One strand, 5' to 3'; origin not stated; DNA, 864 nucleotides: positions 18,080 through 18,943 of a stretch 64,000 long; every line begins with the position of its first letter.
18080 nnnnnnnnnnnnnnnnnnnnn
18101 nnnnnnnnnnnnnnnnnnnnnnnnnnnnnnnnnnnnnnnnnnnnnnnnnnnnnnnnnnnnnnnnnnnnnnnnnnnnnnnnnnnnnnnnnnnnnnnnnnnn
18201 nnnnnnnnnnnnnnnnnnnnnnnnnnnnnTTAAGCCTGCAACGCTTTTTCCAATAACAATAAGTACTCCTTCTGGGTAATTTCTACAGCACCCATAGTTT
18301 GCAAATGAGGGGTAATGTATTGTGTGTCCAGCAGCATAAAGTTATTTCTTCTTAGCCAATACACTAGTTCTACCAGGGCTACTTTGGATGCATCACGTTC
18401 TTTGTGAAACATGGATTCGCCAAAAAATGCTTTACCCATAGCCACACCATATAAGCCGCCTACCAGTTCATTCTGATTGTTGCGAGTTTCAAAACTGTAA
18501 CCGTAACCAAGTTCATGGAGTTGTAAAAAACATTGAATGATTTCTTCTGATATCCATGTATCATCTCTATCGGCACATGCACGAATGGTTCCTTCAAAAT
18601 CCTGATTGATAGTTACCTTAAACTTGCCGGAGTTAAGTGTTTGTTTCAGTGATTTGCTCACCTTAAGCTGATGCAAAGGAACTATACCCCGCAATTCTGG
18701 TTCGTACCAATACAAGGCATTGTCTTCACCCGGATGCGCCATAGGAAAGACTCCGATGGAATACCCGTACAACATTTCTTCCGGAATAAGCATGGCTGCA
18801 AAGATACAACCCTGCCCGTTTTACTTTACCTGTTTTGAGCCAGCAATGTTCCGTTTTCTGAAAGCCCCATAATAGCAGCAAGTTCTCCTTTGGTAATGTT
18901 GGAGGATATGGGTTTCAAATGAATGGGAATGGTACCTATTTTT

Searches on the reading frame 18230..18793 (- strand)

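Call 101: search_protein_families(library=pfam, proteins=[window:18230-18793:-], max_evalue=0.001)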
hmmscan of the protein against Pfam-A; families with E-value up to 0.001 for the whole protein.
window:18230-18793:- (187 aa): 1 family
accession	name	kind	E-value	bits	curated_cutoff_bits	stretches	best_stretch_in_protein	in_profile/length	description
PF03588.20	Leu_Phe_trans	-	1.9e-61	206.9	22.7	1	4-172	1-170/171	Leucyl/phenylalanyl-tRNA protein transferase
